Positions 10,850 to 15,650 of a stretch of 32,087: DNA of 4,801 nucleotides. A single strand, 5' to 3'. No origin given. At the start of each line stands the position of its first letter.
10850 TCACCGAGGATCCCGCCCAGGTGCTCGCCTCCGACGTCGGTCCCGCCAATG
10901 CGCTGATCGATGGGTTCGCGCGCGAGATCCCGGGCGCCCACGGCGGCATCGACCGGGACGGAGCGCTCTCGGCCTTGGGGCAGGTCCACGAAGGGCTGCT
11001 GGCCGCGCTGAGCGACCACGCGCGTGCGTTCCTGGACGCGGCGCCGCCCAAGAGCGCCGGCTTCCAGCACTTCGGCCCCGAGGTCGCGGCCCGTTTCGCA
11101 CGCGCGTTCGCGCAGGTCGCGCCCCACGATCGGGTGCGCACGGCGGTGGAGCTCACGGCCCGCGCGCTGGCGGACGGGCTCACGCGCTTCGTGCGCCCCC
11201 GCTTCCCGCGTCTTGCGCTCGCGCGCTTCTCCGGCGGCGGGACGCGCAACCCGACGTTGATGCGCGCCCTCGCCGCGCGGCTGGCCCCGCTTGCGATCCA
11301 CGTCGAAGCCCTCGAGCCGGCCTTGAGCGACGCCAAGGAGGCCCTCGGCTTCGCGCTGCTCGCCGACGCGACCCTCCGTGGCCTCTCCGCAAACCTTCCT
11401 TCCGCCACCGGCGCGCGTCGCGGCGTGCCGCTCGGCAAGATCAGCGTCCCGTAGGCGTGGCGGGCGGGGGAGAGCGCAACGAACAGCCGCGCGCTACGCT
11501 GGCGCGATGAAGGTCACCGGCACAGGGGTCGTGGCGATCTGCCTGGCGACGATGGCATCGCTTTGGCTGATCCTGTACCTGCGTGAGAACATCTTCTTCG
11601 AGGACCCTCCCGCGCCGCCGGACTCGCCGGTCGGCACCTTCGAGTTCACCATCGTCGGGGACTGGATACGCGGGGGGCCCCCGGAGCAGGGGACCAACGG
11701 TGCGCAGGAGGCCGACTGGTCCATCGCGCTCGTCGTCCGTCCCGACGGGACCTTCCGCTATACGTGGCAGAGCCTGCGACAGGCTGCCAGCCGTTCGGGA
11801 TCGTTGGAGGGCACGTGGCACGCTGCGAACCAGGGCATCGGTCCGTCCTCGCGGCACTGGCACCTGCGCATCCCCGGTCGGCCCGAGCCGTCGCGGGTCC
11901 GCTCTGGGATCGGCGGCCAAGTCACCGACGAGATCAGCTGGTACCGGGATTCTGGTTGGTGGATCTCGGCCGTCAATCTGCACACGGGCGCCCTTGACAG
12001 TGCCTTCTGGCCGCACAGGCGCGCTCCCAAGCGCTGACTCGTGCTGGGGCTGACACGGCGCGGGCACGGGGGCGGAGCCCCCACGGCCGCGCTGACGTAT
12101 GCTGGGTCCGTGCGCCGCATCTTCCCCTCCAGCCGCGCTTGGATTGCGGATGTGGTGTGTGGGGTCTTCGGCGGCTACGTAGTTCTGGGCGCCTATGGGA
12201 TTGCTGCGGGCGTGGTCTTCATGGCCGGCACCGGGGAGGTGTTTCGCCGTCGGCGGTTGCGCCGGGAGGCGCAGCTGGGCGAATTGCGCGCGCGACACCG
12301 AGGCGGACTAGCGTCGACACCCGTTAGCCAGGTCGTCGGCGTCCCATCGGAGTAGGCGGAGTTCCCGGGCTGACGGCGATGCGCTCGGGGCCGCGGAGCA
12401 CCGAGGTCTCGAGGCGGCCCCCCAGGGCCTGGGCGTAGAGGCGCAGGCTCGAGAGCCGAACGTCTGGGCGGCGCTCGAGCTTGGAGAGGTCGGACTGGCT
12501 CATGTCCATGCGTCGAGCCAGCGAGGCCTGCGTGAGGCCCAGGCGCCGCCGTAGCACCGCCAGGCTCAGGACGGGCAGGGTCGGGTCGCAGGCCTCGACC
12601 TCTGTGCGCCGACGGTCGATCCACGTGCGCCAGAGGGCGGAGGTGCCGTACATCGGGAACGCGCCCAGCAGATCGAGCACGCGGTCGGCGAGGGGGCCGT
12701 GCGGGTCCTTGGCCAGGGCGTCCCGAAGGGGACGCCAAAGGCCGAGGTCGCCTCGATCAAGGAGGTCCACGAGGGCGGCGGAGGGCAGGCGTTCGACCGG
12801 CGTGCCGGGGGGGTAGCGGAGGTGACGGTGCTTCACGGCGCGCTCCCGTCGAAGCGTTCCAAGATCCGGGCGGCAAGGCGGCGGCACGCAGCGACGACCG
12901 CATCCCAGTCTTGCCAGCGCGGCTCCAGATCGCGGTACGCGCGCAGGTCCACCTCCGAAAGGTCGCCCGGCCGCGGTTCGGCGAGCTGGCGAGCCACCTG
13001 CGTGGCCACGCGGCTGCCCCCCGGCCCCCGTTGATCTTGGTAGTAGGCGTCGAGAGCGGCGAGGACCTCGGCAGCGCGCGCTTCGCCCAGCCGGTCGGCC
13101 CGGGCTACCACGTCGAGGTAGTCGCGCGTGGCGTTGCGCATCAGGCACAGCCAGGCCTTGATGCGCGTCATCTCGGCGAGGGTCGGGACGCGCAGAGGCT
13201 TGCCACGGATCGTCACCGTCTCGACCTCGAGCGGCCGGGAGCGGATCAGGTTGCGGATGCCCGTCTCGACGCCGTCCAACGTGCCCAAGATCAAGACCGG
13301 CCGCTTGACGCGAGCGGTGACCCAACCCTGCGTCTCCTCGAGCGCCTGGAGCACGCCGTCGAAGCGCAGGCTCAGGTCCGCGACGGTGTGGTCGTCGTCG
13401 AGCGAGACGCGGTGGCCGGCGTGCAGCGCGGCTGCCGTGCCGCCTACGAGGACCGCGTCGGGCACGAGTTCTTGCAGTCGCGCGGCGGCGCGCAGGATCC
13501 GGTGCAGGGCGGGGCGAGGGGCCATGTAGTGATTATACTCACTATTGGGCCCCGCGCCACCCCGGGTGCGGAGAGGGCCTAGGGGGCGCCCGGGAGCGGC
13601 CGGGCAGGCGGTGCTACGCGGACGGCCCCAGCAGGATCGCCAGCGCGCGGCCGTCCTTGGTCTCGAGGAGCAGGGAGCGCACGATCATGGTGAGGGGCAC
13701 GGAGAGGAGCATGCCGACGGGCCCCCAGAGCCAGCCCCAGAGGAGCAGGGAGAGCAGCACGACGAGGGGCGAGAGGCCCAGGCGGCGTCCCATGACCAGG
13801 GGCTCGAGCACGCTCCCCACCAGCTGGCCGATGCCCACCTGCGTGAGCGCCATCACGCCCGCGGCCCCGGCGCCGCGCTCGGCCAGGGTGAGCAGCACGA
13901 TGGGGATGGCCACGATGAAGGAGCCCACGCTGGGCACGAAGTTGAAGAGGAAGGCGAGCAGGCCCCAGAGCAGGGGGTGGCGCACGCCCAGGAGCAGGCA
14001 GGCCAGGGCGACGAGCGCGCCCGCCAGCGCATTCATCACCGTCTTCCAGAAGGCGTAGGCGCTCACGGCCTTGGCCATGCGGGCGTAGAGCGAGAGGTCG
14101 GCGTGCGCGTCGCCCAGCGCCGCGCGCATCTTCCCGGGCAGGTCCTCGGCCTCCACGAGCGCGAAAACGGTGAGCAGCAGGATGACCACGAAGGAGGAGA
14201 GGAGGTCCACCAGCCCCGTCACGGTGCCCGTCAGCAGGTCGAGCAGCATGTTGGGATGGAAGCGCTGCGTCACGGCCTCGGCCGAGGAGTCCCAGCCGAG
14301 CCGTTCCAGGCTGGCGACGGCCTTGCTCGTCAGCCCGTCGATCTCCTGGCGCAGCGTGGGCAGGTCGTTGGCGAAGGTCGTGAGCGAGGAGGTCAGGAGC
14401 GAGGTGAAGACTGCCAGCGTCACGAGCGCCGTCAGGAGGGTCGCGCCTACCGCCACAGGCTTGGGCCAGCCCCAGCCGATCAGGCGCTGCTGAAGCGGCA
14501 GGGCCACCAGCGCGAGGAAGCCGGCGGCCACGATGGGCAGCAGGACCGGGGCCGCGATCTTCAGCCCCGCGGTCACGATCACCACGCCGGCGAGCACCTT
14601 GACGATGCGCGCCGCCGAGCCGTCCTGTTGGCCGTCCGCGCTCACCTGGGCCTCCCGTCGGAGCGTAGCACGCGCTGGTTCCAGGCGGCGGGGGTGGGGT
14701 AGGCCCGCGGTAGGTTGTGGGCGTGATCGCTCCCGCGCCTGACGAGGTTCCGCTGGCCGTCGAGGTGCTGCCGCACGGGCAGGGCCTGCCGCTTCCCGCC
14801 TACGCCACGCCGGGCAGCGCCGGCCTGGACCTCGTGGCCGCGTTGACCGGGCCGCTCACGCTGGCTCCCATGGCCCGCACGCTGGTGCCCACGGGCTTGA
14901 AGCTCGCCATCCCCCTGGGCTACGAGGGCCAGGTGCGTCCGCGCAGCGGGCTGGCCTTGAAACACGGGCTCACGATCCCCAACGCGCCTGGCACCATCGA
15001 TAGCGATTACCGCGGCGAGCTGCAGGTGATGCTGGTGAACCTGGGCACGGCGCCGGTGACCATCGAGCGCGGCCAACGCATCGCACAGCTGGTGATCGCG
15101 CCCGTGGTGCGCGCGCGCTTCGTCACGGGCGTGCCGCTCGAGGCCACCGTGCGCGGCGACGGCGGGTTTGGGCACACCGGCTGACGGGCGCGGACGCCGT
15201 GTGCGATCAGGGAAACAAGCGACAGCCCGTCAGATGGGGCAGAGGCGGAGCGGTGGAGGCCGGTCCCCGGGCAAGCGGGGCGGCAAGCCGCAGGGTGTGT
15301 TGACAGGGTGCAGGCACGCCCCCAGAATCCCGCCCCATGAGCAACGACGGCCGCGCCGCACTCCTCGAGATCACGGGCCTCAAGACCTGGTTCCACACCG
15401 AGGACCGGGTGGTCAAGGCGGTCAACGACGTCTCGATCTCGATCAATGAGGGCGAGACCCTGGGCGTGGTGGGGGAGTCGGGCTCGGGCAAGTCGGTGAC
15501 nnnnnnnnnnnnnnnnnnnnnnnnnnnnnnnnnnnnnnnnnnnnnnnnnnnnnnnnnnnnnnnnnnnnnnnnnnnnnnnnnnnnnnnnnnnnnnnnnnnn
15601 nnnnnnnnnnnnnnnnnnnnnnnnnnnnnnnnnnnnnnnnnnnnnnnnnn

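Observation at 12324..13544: Unusual nucleotidyltransferase + XRE-HTH two-gene module with a leaderless promoter embedded in a perfect palindrome (candidate TA/defence-type system)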

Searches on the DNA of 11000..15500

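Call 86: search_rna_families(source=window, start=11000, end=15500, threshold=gathering)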
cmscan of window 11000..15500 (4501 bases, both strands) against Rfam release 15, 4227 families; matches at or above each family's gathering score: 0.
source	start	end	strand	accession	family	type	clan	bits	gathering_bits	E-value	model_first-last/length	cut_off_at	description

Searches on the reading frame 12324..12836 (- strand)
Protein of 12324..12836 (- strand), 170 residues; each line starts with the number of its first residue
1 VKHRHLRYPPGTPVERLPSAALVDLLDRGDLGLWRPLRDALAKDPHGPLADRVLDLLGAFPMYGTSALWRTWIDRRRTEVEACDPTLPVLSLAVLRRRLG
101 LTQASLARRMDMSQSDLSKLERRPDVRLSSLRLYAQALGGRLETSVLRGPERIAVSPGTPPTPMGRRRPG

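Call 10: find_homologous_proteins(query=window:12324-12836:-)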
Query window:12324-12836:- (170 aa): 270 proteins with E <= 0.001 among 1037 candidates; the best 120 are listed.
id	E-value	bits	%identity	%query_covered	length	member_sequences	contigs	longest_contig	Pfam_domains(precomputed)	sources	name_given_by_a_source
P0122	3.1e-103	361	99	100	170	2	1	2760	PF01381.29,PF13560.13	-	-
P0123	2.0e-87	310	86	98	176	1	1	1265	PF13744.13,PF01381.29,PF13560.13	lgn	-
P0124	1.4e-54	203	65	93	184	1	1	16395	PF01381.29,PF13560.13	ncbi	-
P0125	1.7e-54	202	64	89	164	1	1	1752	PF12844.14,PF01381.29,PF13560.13,PF13443.13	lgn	-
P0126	2.2e-54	202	62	92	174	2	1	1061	PF01381.29,PF13560.13,PF13443.13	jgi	jgi:DNA-binding XRE family transcriptional regulator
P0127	1.3e-53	200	63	93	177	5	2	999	PF01381.29,PF13560.13,PF13443.13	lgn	-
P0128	2.8e-53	198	61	89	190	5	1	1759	PF13744.13,PF12844.14,PF01381.29,PF13560.13,PF13443.13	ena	-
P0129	8.2e-53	197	63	92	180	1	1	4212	PF01381.29,PF13560.13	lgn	-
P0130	9.7e-53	197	61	94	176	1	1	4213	PF01381.29,PF13560.13,PF13443.13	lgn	-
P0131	1.1e-52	197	58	94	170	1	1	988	PF12844.14,PF01381.29,PF13560.13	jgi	jgi:DNA-binding XRE family transcriptional regulator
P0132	2.4e-52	195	65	84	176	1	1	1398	PF01381.29,PF13560.13,PF13443.13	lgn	-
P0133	4.4e-52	195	60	94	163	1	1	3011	PF13744.13,PF01381.29,PF13560.13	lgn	-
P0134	4.8e-52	194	62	94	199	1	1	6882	PF01381.29,PF13560.13,PF13443.13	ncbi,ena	-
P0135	6.9e-52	194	63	89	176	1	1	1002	PF01381.29,PF13560.13,PF13443.13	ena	-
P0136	1.0e-51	193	64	93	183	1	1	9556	PF01381.29,PF13560.13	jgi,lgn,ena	-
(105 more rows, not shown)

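Call 41: predict_structure(alignment_id=A2)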
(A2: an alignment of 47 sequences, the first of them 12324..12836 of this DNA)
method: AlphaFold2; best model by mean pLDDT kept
length: 170 residues; sequences in the alignment: 47
mean_pLDDT: 87.8   pTM: 0.53
mean pLDDT of the five models: 87.8, 86.1, 85.5, 85.4, 84.1
residues with pLDDT >= 90: 97; 70-90: 59; 50-70: 12; < 50: 2
segments of 3 or more residues with pLDDT < 50: none
pLDDT, mean of each block of 10 residues (from residue 1): 69 93 86 89 95 95 86 89 70 96 98 98 94 96 86 81 71
secondary structure, 60 per line:
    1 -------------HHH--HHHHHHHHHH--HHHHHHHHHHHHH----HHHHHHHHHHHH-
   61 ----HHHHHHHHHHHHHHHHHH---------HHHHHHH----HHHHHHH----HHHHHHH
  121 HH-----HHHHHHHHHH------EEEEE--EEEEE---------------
elements in order: H19-28 H31-43 H48-59 H65-82 H92-98 H103-109 H114-122 H128-137 E144-148 E151-155

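Call 45: fold_search(model_id=the predicted structure, library=pdb)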
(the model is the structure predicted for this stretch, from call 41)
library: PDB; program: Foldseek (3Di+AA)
matches with E <= 10: 262; with E <= 0.001: 4
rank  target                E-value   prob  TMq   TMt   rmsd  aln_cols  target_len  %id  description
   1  6ltz_B                5.3e-04  1.00  0.39  0.82   1.8        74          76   32  Induced DNA bending by unique dimerization of HigA antitoxin (released 2020-07-15)
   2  6lty_A                5.6e-04  1.00  0.39  0.80   1.5        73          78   33  DNA bound antitoxin HigA3 (released 2020-07-15)
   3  7ewc_D                6.7e-04  1.00  0.35  0.78   2.0        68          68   32  Mycobacterium tuberculosis HigA2 (Form I) (released 2022-03-02)
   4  7ewd_C                6.7e-04  1.00  0.33  0.67   2.5        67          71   33  Mycobacterium tuberculosis HigA2 (Form II) (released 2022-03-02)
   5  7ewc_B                1.5e-03  1.00  0.31  0.67   2.4        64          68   33  Mycobacterium tuberculosis HigA2 (Form I) (released 2022-03-02)
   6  7ewc_A                2.4e-03  1.00  0.30  0.62   3.0        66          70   33  Mycobacterium tuberculosis HigA2 (Form I) (released 2022-03-02)
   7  7ewc_C                2.6e-03  1.00  0.32  0.66   2.9        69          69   32  Mycobacterium tuberculosis HigA2 (Form I) (released 2022-03-02)
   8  7ewd_A                4.4e-03  1.00  0.32  0.64   2.5        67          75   33  Mycobacterium tuberculosis HigA2 (Form II) (released 2022-03-02)
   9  7ewe_E                1.1e-02  1.00  0.32  0.64   3.5        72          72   30  Mycobacterium tuberculosis HigA2 (Form III) (released 2022-03-02)
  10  7t5u                  1.1e-01  1.00  0.26  0.60   2.2        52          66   38  Structure of E. coli MS115-1 CapH N-terminal domain (released 2022-09-14)
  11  6u0i_B                1.2e-01  1.00  0.30  0.36   2.0        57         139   24  Putative Antitoxin HicB3 from Escherichia coli str. K-12 substr. DH10B (released 2019-08-28)
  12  4yg1_D                1.2e-01  0.99  0.27  0.58   3.5        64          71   23  HipB-O1-O2 complex/P21212 crystal form (released 2015-07-29)
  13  3kxa_A                1.2e-01  0.92  0.29  0.37  21.1       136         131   17  Crystal Structure of NGO0477 from Neisseria gonorrhoeae (released 2010-01-19)
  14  2wiu_D                1.4e-01  0.99  0.29  0.63   4.7        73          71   23  Mercury-modified bacterial persistence regulator hipBA (released 2009-07-28)
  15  28tn_C                1.5e-01  1.00  0.27  0.69   1.1        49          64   28  Structure of a lambda repressor-like protein from Escherichia coli (released 2026-03-11)
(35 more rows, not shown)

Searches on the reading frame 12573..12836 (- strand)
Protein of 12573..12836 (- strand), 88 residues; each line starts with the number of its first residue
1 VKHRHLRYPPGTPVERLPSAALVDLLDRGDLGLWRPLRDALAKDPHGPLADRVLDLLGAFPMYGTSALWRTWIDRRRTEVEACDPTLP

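Call 56: search_protein_representatives(protein=window:12573-12836:-)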
Query: 88 residues. Proteins with E-value up to 0.001 (for the whole library): 122; up to 1e-10: 45; up to 1e-30: 0. The best 122 are listed.
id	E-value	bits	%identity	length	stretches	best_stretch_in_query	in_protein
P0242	2.4e-28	114.3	67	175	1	1-81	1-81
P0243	7.5e-28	112.7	64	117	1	3-80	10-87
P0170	7.5e-27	109.5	61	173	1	1-82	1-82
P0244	2.1e-24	101.7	56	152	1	1-88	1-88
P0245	3.6e-24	100.9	59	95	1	1-79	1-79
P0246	1.3e-23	99.2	58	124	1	1-86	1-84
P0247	5.1e-23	97.2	55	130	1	1-84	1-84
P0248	6.3e-23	96.9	64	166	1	3-78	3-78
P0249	6.9e-23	96.8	59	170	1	1-85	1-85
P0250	9.4e-23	96.4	66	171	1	1-82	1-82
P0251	5.4e-22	94.0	56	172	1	1-82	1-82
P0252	1.4e-21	92.6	62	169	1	3-82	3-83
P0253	1.3e-20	89.5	59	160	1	1-76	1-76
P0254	2.9e-20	88.4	58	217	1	1-78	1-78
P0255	3.0e-20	88.4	56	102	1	3-84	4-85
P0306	1.7e-06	44.2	41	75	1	1-75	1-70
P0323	4.5e-05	39.7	40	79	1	1-78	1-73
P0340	1.7e-04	37.9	40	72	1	1-73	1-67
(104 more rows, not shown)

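Call 78: search_protein_families(library=pfam, proteins=[P0306, P0323, P0340, P0245, window:12573-12836:-], max_evalue=1)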
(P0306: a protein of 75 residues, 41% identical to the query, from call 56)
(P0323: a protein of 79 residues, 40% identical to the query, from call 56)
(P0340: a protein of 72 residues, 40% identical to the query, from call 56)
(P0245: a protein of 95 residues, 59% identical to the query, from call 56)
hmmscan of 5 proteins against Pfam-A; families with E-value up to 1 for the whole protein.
P0306 (75 aa): 1 family
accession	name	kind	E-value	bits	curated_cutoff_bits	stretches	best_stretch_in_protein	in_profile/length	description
PF11922.13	DUF3440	-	0.079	13.2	25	1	30-62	21-52/182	Domain of unknown function (DUF3440)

P0323 (79 aa): 0 families

P0340 (72 aa): 0 families

P0245 (95 aa): 1 family
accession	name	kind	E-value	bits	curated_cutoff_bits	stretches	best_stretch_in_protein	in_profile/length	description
PF19735.4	DUF6225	-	0.23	12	26.5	1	15-60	10-53/87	Family of unknown function (DUF6225)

window:12573-12836:- (88 aa): 0 families

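Call 79: search_protein_families(library=ncbifam, proteins=[P0306, P0323, P0340, P0245], max_evalue=1)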
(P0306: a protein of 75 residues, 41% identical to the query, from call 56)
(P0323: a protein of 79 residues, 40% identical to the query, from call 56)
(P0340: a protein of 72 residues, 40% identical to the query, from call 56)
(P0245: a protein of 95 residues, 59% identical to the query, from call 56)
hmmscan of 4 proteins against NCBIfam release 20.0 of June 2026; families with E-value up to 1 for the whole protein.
P0306 (75 aa): 0 families

P0323 (79 aa): 2 families
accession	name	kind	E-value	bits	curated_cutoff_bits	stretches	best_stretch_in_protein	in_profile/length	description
TIGR02989.1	Sig-70_gvs1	subfamily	0.052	13.5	124.55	1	13-57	24-70/158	RNA polymerase sigma-70 factor, Rhodopirellula/Verrucomicrobium family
NF002022.0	PRK00843.1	equivalog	0.07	12.1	413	1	15-51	167-203/350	NAD(P)-dependent glycerol-1-phosphate dehydrogenase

P0340 (72 aa): 0 families

P0245 (95 aa): 0 families
